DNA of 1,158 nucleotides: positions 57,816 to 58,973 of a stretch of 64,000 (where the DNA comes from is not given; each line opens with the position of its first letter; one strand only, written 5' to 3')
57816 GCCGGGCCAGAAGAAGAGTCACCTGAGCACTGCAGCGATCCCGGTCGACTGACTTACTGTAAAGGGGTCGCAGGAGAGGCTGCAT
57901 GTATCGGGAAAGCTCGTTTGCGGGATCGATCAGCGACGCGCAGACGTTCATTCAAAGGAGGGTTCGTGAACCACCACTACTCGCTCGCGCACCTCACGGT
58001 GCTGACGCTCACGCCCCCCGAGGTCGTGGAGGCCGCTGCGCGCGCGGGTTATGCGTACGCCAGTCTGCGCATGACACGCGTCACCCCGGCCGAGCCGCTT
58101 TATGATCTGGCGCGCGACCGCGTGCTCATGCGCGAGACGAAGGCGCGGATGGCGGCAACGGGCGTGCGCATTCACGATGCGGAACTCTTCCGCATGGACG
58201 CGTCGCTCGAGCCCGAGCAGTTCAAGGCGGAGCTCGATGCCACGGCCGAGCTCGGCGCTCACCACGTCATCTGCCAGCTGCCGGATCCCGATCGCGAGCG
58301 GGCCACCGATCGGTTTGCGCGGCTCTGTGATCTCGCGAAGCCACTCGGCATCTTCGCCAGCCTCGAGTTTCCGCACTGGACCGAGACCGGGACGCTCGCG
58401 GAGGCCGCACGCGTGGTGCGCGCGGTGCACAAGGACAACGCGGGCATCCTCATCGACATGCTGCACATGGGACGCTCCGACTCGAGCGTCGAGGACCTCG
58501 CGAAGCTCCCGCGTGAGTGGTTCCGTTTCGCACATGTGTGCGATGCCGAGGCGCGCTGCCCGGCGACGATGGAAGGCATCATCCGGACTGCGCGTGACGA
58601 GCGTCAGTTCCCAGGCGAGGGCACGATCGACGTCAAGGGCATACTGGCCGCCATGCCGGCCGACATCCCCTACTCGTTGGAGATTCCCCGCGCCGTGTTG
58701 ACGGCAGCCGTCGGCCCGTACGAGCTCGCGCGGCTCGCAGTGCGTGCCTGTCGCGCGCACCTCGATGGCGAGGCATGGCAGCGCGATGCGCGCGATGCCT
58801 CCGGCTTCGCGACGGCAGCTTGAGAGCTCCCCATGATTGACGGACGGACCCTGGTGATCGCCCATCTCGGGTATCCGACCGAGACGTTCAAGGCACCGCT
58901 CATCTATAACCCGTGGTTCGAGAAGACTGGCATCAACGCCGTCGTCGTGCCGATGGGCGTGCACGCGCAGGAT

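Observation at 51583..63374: Eleven-gene co-directional cluster mixing quinate/shikimate-type enzymes with an inositol-pathway-like ring-opening toolkit and a Tat-dependent TRAP importer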

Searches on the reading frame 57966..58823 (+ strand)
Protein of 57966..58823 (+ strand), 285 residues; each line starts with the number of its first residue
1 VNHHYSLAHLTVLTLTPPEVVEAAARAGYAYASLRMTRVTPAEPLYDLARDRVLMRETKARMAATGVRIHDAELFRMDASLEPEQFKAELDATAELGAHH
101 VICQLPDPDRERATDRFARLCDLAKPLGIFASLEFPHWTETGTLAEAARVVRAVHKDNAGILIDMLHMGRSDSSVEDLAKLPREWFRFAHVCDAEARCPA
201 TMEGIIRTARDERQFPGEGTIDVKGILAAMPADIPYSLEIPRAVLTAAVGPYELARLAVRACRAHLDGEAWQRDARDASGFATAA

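Call 4: search_protein_families(library=pfam, proteins=[window:57990-58823:+])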
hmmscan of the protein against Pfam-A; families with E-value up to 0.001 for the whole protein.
window:57990-58823:+ (277 aa): 1 family
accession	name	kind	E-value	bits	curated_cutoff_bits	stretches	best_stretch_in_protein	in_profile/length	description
PF01261.30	AP_endonuc_2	-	2.9e-21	76.7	31.1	1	13-234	1-231/249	Xylose isomerase-like TIM barrel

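Call 5: search_protein_families(library=ncbifam, proteins=[window:57990-58823:+])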
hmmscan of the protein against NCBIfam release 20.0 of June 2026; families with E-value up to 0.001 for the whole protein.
window:57990-58823:+ (277 aa): 3 families
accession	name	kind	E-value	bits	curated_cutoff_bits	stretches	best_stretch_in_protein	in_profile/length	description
NF042435.1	DhshikDhtase_QuiC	equivalog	6.1e-07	28.3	1200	1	107-232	115-240/635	3-dehydroshikimate dehydratase QuiC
NF041099.2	keto_glucon_epim_IolO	equivalog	5.4e-06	25.9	300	1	135-191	163-219/269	5-keto-L-gluconate epimerase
NF051856.1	PsicseEpim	equivalog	0.00074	19.4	300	0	101-192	125-219/287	D-psicose 3-epimerase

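Call 18: search_solved_structures(query=window:57990-58823:+, max_evalue=0.01)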
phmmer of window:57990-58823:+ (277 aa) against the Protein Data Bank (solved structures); distinct sequences matched with E-value up to 0.01: 3.
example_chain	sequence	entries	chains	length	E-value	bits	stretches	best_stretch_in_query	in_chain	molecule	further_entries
1i60_A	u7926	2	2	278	2e-09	40.6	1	102-223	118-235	IOLI PROTEIN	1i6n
2g0w_A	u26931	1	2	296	6.6e-08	35.7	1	84-220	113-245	Lmo2234 protein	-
3u0h_A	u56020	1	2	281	0.0043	19.9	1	16-191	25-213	Xylose isomerase domain protein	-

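Call 43: search_solved_structures(query=A2, max_evalue=0.01)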
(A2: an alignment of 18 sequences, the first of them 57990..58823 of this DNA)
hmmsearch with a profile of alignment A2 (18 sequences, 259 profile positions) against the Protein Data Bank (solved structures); distinct sequences matched with E-value up to 0.01: 24.
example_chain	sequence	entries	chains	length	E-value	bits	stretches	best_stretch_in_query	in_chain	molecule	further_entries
2g0w_A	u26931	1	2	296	1.9e-19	72.9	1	7-257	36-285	Lmo2234 protein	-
1i60_A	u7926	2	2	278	4.3e-19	71.7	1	76-256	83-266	IOLI PROTEIN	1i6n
5hmq_A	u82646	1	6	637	3.8e-11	45.7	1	77-224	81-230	4-hydroxyphenylpyruvate dioxygenase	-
3u0h_A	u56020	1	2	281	9.2e-11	44.4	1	14-217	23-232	Xylose isomerase domain protein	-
7cj4_A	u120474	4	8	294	8.1e-09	38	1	100-184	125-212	Epimerase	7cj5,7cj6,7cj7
7cj8_A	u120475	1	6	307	9.8e-09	37.8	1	100-184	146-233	Epimerase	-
7cj9_A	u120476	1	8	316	6.8e-08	35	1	100-184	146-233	Epimerase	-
3vyl_A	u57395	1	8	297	1.3e-07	34.1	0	95-169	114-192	L-ribulose 3-epimerase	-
5zfs_A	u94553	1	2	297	3.4e-07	32.7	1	80-188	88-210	D-allulose-3-epimerase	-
8yeb_A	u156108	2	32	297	3.5e-07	32.7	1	80-188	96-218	Ketose 3-epimerase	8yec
2zvr_A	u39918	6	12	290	2.3e-06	30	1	102-189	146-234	Uncharacterized protein TM_0416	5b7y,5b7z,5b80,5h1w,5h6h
8xix_A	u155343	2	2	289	6.9e-06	28.4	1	103-193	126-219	D-tagatose 3-epimerase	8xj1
8xiv_A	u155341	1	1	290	7e-06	28.4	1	103-193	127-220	D-tagatose 3-epimerase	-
3dx5_A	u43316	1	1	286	2.4e-05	26.6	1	99-221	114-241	uncharacterized protein AsbF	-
3wqo_A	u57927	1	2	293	3.8e-05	26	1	106-254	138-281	Uncharacterized protein MJ1311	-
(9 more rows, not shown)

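Call 72: predict_structure(protein=window:57966-58823:+)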
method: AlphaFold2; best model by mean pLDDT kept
length: 285 residues; sequences in the alignment: 1
mean_pLDDT: 45.2   pTM: 0.40
mean pLDDT of the five models: 45.2, 41.8, 41.2, 40.2, 38.6
residues with pLDDT >= 90: 0; 70-90: 31; 50-70: 45; < 50: 209
segments of 3 or more residues with pLDDT < 50: 1-74, 137-142, 157-285
pLDDT, mean of each block of 10 residues (from residue 1): 28 32 33 30 33 45 38 57 80 66 67 77 74 57 54 51 40 42 39 32 35 33 35 31 37 45 44 38 34
secondary structure, 60 per line:
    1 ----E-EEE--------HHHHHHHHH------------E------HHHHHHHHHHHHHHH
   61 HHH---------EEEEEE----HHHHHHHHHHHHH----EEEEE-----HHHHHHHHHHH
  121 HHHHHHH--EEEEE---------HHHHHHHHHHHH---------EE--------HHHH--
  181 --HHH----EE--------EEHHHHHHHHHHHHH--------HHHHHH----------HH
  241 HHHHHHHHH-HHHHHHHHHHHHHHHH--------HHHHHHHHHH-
elements in order: E7-9 H18-26 H46-63 E73-78 H83-95 E100-104 H110-127 E130-134 H144-155 H175-178 H202-214 H223-228 H239-249 H251-266 H275-284

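Call 73: find_homologous_proteins(query=window:57966-58823:+, max_evalue=1e-20)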
Query window:57966-58823:+ (285 aa): 1293 proteins with E <= 1e-20 among 5956 candidates; the best 120 are listed.
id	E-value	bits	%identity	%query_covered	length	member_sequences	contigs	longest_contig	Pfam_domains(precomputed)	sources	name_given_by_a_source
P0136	9.1e-182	621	98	100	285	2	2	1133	PF01261.31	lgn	-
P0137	1.6e-154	531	85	100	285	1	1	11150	PF01261.31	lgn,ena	-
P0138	2.1e-150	518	83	100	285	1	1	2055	PF01261.31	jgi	jgi:sugar phosphate isomerase/epimerase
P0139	3.2e-149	514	84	95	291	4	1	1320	PF01261.31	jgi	jgi:sugar phosphate isomerase/epimerase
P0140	1.1e-148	512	83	95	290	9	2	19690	PF01261.31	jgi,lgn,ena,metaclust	metaclust:\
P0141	3.5e-142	491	83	92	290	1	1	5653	PF01261.31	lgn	-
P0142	1.1e-139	483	79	95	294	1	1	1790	PF01261.31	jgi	jgi:sugar phosphate isomerase/epimerase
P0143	6.0e-138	477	80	94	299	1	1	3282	PF01261.31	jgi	jgi:sugar phosphate isomerase/epimerase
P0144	3.9e-137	474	75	100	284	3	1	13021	PF01261.31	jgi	jgi:sugar phosphate isomerase/epimerase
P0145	1.7e-136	472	78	94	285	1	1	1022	PF01261.31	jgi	jgi:sugar phosphate isomerase/epimerase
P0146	1.2e-133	463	76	95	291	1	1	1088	PF01261.31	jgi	-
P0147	1.6e-133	462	76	96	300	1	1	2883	PF01261.31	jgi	jgi:sugar phosphate isomerase/epimerase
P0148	2.2e-133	462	74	100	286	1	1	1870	PF01261.31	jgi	jgi:sugar phosphate isomerase/epimerase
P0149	2.8e-133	462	73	100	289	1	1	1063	PF01261.31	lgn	-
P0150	3.3e-133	461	77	94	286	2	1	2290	PF01261.31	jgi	jgi:sugar phosphate isomerase/epimerase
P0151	3.9e-133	461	75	100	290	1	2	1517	PF01261.31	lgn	-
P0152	5.2e-133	461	76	97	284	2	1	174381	PF01261.31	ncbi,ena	-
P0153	5.4e-133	461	76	98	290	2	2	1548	PF01261.31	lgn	-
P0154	7.7e-133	460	78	94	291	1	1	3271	PF01261.31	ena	-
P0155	1.1e-132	460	74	99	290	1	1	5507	PF01261.31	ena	-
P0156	1.4e-132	459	74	100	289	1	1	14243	PF01261.31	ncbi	-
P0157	3.1e-132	458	74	100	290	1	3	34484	PF01261.31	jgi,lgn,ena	jgi:sugar phosphate isomerase/epimerase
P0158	3.1e-132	458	77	94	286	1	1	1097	PF01261.31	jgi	jgi:sugar phosphate isomerase/epimerase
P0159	5.7e-132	457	76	94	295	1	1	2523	PF01261.31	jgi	-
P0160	6.4e-132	457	77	94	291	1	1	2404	PF01261.31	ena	-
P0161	8.8e-132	457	77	94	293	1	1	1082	PF01261.31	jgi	-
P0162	1.2e-131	456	76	94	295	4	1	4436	PF01261.31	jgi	jgi:sugar phosphate isomerase/epimerase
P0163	1.5e-131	456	76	94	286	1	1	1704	PF01261.31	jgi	jgi:sugar phosphate isomerase/epimerase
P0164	1.8e-131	456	76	94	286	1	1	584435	PF01261.31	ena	-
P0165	1.9e-131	456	76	94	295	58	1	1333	PF01261.31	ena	-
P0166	2.5e-131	455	75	94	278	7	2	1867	PF01261.31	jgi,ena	-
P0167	3.1e-131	455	73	98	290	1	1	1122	PF01261.31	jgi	jgi:sugar phosphate isomerase/epimerase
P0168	3.9e-131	455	73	97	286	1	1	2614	PF01261.31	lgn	-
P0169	3.9e-131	455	77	94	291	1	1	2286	PF01261.31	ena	-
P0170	4.4e-131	454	74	96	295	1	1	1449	PF01261.31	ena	-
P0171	5.3e-131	454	77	93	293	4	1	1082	PF01261.31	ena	-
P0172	6.1e-131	454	77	94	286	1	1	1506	PF01261.31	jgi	-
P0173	6.1e-131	454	77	93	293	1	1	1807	PF01261.31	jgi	-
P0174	6.6e-131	454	77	94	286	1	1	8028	PF01261.31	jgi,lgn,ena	-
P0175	7.9e-131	454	76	94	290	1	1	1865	PF01261.31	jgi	jgi:sugar phosphate isomerase/epimerase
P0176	8.4e-131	454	76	94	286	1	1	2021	PF01261.31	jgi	jgi:sugar phosphate isomerase/epimerase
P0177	9.1e-131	453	76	94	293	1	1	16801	PF01261.31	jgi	jgi:sugar phosphate isomerase/epimerase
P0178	9.5e-131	453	76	93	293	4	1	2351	PF01261.31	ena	-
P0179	9.9e-131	453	76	94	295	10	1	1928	PF01261.31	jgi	jgi:sugar phosphate isomerase/epimerase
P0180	1.0e-130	453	76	94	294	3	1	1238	PF01261.31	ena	-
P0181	1.3e-130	453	76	94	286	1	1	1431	PF01261.31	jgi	jgi:sugar phosphate isomerase/epimerase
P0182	1.5e-130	453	74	97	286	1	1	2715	PF01261.31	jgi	jgi:sugar phosphate isomerase/epimerase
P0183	1.5e-130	453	76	94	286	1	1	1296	PF01261.31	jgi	jgi:sugar phosphate isomerase/epimerase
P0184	1.7e-130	453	74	96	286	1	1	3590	PF01261.31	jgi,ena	jgi:sugar phosphate isomerase/epimerase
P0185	1.8e-130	452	76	94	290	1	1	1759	PF01261.31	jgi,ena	jgi:sugar phosphate isomerase/epimerase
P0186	1.9e-130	452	73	97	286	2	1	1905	PF01261.31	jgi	jgi:sugar phosphate isomerase/epimerase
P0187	2.3e-130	452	77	94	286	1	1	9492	PF01261.31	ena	-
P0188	2.5e-130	452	76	94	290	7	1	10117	PF01261.31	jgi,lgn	jgi:sugar phosphate isomerase/epimerase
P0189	3.3e-130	452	75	98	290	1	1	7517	PF01261.31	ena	-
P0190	3.9e-130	451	72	99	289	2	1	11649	PF01261.31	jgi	jgi:sugar phosphate isomerase/epimerase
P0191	4.3e-130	451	71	100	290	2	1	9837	PF01261.31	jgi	jgi:sugar phosphate isomerase/epimerase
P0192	4.6e-130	451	75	98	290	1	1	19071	PF01261.31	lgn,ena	-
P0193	4.8e-130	451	74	97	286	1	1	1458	PF01261.31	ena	-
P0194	5.8e-130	451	76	94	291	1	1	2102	PF01261.31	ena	-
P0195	5.9e-130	451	75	94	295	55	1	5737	PF01261.31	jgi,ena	-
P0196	6.3e-130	451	75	94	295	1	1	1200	PF01261.31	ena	-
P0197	7.2e-130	450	76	94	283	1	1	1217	PF01261.31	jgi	-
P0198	7.6e-130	450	75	94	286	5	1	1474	PF01261.31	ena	-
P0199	8.4e-130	450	72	100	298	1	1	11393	PF01261.31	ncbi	-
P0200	1.0e-129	450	72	100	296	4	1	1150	PF01261.31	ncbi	-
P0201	1.1e-129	450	76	94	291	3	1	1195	PF01261.31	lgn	-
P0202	1.2e-129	450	76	94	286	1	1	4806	PF01261.31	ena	-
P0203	1.6e-129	449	73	98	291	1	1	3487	PF01261.31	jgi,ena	-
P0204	1.9e-129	449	75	94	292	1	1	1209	PF01261.31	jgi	jgi:sugar phosphate isomerase/epimerase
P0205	2.3e-129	449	75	94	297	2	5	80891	PF01261.31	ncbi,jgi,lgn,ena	-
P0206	2.3e-129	449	72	98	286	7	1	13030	PF01261.31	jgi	jgi:sugar phosphate isomerase/epimerase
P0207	2.4e-129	449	72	98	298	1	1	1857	PF01261.31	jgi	jgi:sugar phosphate isomerase/epimerase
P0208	2.5e-129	449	76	94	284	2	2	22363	PF01261.31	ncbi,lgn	ncbi:MAG: sugar phosphate isomerase/epimerase family protein [Rudaea sp.]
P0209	3.3e-129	448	75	94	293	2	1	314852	PF01261.31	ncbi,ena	-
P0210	3.8e-129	448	76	94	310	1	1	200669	PF01261.31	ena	-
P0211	3.9e-129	448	76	94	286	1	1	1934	PF01261.31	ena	-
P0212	4.9e-129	448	74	95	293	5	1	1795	PF01261.31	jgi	-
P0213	6.2e-129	447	73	97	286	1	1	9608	PF01261.31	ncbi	-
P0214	6.6e-129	447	72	100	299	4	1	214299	PF01261.31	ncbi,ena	-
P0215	8.3e-129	447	75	94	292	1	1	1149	PF01261.31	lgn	-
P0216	1.0e-128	447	75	94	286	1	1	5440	PF01261.31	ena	-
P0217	1.1e-128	447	75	94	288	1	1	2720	PF01261.31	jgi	jgi:sugar phosphate isomerase/epimerase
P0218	1.1e-128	447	71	100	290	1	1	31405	PF01261.31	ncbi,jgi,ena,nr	ncbi:MAG TPA: sugar phosphate isomerase/epimerase [Casimicrobiaceae bacterium]|nr:sugar phosphate is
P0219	1.2e-128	447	73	97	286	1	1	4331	PF01261.31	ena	-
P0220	1.2e-128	446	74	94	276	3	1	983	PF01261.31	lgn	-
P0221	1.2e-128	446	75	94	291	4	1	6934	PF01261.31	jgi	jgi:sugar phosphate isomerase/epimerase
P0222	1.4e-128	446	71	98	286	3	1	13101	PF01261.31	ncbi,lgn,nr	ncbi:MAG: sugar phosphate isomerase/epimerase [Aromatoleum sp.]|nr:sugar phosphate isomerase/epimera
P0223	1.6e-128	446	76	94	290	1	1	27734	PF01261.31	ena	-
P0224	1.6e-128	446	74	94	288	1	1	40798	PF01261.31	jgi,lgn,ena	jgi:sugar phosphate isomerase/epimerase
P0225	1.8e-128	446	73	96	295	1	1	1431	PF01261.31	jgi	jgi:sugar phosphate isomerase/epimerase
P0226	1.8e-128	446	75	95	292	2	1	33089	PF01261.31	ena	-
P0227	1.9e-128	446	73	97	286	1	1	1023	PF01261.31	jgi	jgi:sugar phosphate isomerase/epimerase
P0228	1.9e-128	446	72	99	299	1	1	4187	PF01261.31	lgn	-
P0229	2.0e-128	446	74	94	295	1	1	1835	PF01261.31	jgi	jgi:sugar phosphate isomerase/epimerase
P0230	2.1e-128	446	73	97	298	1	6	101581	PF01261.31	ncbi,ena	-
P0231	2.1e-128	446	73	98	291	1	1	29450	PF01261.31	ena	-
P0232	2.3e-128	446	75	94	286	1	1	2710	PF01261.31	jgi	jgi:sugar phosphate isomerase/epimerase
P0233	2.8e-128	445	75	94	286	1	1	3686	PF01261.31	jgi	-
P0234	2.9e-128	445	75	94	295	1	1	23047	PF01261.31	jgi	jgi:sugar phosphate isomerase/epimerase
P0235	4.0e-128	445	76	94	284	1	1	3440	PF01261.31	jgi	jgi:sugar phosphate isomerase/epimerase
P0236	4.4e-128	445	72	100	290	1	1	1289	PF01261.31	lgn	-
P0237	4.8e-128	444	74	94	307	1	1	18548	PF01261.31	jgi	jgi:sugar phosphate isomerase/epimerase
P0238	6.2e-128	444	74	94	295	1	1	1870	PF01261.31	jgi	jgi:sugar phosphate isomerase/epimerase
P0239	6.4e-128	444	70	100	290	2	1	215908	PF01261.31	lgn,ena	-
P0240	6.7e-128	444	72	98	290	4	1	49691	PF01261.31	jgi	jgi:sugar phosphate isomerase/epimerase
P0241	7.6e-128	444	75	94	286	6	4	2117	PF01261.31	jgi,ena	jgi:sugar phosphate isomerase/epimerase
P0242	8.0e-128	444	72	98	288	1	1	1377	PF01261.31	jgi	jgi:sugar phosphate isomerase/epimerase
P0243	8.3e-128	444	73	94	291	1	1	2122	PF01261.31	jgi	jgi:sugar phosphate isomerase/epimerase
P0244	9.1e-128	444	73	98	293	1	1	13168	PF01261.31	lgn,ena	-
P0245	9.3e-128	444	75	94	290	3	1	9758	PF01261.31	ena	-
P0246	9.5e-128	444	72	99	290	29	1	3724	PF01261.31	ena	-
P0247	1.1e-127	443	71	98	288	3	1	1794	PF01261.31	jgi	-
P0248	1.1e-127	443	76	95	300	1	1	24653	PF01261.31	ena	-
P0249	1.2e-127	443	73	97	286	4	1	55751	PF01261.31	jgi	-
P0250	1.2e-127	443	71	100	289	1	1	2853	PF01261.31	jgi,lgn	jgi:sugar phosphate isomerase/epimerase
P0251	1.8e-127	443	74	94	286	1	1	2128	PF01261.31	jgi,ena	-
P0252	1.8e-127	443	73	97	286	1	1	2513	PF01261.31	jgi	jgi:sugar phosphate isomerase/epimerase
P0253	2.0e-127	442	74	95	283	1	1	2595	PF01261.31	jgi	jgi:sugar phosphate isomerase/epimerase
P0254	2.4e-127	442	75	94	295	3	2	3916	PF01261.31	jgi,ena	-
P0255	2.7e-127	442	74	93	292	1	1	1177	PF01261.31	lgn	-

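Call 81: predict_structure(alignment_id=A3)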
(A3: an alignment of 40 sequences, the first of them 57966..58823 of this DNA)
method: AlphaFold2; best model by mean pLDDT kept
length: 285 residues; sequences in the alignment: 40
mean_pLDDT: 86.7   pTM: 0.86
mean pLDDT of the five models: 86.7, 85.3, 84.4, 82.4, 72.6
residues with pLDDT >= 90: 171; 70-90: 74; 50-70: 34; < 50: 6
segments of 3 or more residues with pLDDT < 50: 280-285
pLDDT, mean of each block of 10 residues (from residue 1): 84 91 97 83 82 97 98 78 91 97 84 91 98 78 87 96 90 91 95 81 65 88 93 92 91 96 84 56 41
secondary structure, 60 per line:
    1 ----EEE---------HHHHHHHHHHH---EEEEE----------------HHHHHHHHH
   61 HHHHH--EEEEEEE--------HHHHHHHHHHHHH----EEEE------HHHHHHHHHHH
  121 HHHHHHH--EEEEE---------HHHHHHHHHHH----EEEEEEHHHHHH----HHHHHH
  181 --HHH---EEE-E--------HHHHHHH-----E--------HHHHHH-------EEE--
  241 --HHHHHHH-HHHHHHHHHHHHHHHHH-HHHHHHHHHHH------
elements in order: E5-7 H17-27 E31-35 H52-65 E68-74 H83-95 E100-103 H110-127 E130-134 H144-154 E159-164 H165-170 H175-180 E189-191 H202-208 H223-228 E236-238 H243-249 H251-267 H269-279

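Call 85: fold_search(model_id=the predicted structure, library=pdb)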
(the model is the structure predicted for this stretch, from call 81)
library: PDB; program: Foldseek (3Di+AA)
matches with E <= 10: 1885; with E <= 0.001: 274
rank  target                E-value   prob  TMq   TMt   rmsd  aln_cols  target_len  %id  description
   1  1i60                  4.4e-15  1.00  0.70  0.72   4.5       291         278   20  Structural genomics, IOLI protein (released 2002-03-13)
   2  5hmq_F                2.8e-13  1.00  0.74  0.36   4.0       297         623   22  xylose isomerase-like TIM barrel/4-hydroxyphenylpyruvate dioxygenase fusion protein (released 2016-10-19)
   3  5hmq_B                4.5e-13  1.00  0.73  0.36   4.2       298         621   22  xylose isomerase-like TIM barrel/4-hydroxyphenylpyruvate dioxygenase fusion protein (released 2016-10-19)
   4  7vpf_A                1.0e-12  1.00  0.68  0.70   4.3       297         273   18  Crystal structure of a novel putative sugar isomerase from the psychrophilic bacterium Paenibacillus sp. R4 (released 2021-12-29)
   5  5hmq_E                1.1e-12  1.00  0.75  0.36   4.1       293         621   22  xylose isomerase-like TIM barrel/4-hydroxyphenylpyruvate dioxygenase fusion protein (released 2016-10-19)
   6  5hmq_D                1.2e-12  1.00  0.74  0.36   4.1       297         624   22  xylose isomerase-like TIM barrel/4-hydroxyphenylpyruvate dioxygenase fusion protein (released 2016-10-19)
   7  5hmq_C                1.7e-12  1.00  0.75  0.37   4.1       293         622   22  xylose isomerase-like TIM barrel/4-hydroxyphenylpyruvate dioxygenase fusion protein (released 2016-10-19)
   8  2g0w_B                1.9e-12  1.00  0.76  0.76   3.4       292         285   20  CRYSTAL STRUCTURE OF A PUTATIVE SUGAR ISOMERASE (LMO2234) FROM LISTERIA MONOCYTOGENES AT 1.70 A RESOLUTION (released 2006-03-07)
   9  2g0w_A                2.0e-12  1.00  0.76  0.79   3.5       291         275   19  CRYSTAL STRUCTURE OF A PUTATIVE SUGAR ISOMERASE (LMO2234) FROM LISTERIA MONOCYTOGENES AT 1.70 A RESOLUTION (released 2006-03-07)
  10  5hmq_A                2.0e-12  1.00  0.74  0.36   4.2       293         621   22  xylose isomerase-like TIM barrel/4-hydroxyphenylpyruvate dioxygenase fusion protein (released 2016-10-19)
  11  3u0h_A                7.2e-12  1.00  0.67  0.69   4.5       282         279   20  The Structure of a Xylose Isomerase domain protein from Alicyclobacillus acidocaldarius subsp. acidocaldarius. (released 2011-11-09)
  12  4q7i_B                9.1e-12  1.00  0.66  0.65   4.8       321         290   17  Crystal structure of engineered thermostable D-tagatose 3-epimerase PcDTE-Var8 (released 2014-10-22)
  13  4xsl_A                1.1e-11  1.00  0.67  0.65   5.1       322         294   19  Crystal strcutre of D-tagatose 3-epimerase C66S from Pseudomonas cichorii in complex with glycerol (released 2016-01-27)
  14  4xsl_D                2.6e-11  1.00  0.67  0.65   4.9       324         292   18  Crystal strcutre of D-tagatose 3-epimerase C66S from Pseudomonas cichorii in complex with glycerol (released 2016-01-27)
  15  4q7i_A                2.7e-11  1.00  0.66  0.64   4.8       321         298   17  Crystal structure of engineered thermostable D-tagatose 3-epimerase PcDTE-Var8 (released 2014-10-22)
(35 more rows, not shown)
